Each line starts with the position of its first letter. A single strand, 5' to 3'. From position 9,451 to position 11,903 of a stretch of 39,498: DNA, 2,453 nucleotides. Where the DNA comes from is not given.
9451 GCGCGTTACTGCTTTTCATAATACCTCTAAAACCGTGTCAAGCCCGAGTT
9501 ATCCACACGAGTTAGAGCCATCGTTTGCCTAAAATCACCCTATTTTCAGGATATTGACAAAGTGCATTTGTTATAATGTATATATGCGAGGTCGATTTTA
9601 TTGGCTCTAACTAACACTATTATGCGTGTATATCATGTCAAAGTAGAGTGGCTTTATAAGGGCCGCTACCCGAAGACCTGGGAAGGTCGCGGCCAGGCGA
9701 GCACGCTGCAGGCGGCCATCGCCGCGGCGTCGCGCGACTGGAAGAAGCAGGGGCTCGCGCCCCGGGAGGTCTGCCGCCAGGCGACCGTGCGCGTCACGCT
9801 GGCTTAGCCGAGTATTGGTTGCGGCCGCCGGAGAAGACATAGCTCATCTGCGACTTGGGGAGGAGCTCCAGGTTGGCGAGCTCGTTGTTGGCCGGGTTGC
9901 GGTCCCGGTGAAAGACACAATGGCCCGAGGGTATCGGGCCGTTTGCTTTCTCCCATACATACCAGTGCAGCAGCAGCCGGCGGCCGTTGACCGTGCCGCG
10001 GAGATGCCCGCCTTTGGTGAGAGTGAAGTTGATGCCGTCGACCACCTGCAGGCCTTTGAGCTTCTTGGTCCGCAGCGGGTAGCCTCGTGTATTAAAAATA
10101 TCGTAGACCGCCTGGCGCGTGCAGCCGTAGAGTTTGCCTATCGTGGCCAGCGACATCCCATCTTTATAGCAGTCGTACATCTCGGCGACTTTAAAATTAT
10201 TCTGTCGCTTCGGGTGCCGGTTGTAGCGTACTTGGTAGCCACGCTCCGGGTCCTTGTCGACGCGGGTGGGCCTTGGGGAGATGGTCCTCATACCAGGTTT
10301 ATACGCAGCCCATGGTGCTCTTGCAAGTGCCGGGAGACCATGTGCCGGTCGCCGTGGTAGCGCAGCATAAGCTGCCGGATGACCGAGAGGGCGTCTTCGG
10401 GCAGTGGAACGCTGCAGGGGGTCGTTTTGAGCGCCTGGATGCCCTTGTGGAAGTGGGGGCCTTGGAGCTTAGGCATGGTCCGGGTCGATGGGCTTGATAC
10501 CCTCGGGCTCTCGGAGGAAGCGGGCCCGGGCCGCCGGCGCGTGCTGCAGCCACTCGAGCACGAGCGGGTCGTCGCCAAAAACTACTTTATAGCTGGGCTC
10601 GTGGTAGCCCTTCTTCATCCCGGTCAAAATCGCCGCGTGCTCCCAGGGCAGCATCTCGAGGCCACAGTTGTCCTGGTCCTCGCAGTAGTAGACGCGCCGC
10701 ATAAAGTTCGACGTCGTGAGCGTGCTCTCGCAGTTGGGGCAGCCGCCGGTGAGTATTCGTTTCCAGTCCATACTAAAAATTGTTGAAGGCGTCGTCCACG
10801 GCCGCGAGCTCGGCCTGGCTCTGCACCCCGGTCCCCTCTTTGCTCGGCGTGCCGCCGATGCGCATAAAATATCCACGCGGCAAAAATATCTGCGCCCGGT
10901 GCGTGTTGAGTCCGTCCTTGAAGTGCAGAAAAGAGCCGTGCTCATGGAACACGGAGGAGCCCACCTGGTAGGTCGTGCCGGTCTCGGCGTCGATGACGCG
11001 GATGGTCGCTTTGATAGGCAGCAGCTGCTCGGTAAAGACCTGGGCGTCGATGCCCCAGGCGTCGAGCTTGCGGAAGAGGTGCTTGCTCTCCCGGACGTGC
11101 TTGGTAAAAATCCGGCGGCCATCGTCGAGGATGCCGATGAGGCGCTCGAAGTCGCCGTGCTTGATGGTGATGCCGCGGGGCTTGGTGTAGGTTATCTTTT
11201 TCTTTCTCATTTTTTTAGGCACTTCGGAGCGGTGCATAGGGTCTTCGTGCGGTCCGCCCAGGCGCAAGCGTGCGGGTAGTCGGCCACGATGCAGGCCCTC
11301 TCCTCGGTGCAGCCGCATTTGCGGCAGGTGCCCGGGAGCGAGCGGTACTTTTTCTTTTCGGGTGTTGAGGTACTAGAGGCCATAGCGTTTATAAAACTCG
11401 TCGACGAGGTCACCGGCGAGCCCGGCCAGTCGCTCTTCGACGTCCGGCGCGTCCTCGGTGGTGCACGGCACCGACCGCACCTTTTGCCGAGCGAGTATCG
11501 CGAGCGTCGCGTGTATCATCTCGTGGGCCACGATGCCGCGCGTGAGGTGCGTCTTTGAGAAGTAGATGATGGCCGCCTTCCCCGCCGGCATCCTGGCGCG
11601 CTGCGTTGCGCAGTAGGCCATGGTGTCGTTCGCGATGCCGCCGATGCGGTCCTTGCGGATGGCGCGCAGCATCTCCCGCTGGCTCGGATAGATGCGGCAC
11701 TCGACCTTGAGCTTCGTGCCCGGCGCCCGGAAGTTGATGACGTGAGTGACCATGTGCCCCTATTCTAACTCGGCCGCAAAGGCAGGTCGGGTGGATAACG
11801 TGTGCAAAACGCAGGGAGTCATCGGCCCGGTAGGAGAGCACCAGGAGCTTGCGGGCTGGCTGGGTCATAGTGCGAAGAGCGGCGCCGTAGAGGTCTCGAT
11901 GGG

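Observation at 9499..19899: All six perfect DnaA boxes lie in intergenic control regions and mark every strand switch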

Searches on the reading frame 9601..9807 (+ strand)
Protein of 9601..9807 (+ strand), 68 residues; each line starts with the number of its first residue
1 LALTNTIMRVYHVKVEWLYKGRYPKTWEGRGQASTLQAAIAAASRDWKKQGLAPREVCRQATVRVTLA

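Call 10: search_protein_families(library=pfam, proteins=[window:9601-9807:+], max_evalue=0.01)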
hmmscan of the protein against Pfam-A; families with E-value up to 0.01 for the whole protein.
window:9601-9807:+ (68 aa): 0 families

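Call 14: search_protein_families(library=phrogs, proteins=[window:9601-9807:+], max_evalue=0.001)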
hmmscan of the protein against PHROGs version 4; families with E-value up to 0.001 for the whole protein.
window:9601-9807:+ (68 aa): 0 families

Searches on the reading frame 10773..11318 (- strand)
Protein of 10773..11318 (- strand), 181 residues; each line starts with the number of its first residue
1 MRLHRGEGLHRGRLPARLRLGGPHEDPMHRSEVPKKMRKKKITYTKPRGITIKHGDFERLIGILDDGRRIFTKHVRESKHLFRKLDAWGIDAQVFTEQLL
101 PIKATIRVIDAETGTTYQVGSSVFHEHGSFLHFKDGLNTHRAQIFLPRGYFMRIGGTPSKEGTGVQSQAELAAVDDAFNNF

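Call 10: search_protein_families(library=pfam, proteins=[window:10773-11318:-], max_evalue=0.01)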
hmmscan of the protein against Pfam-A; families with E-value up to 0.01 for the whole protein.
window:10773-11318:- (181 aa): 0 families

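Call 42: search_protein_families(library=phrogs, proteins=[window:10773-11318:-], max_evalue=0.01)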
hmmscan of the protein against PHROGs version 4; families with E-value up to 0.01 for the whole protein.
window:10773-11318:- (181 aa): 0 families

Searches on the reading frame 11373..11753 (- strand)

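Call 42: search_protein_families(library=phrogs, proteins=[window:11373-11753:-], max_evalue=0.01)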
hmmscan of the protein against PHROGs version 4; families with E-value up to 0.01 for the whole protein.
window:11373-11753:- (126 aa): 1 family
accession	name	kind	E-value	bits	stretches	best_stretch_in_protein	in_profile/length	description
phrog_1365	-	unknown function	0.0027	18.7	1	42-121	41-113/127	-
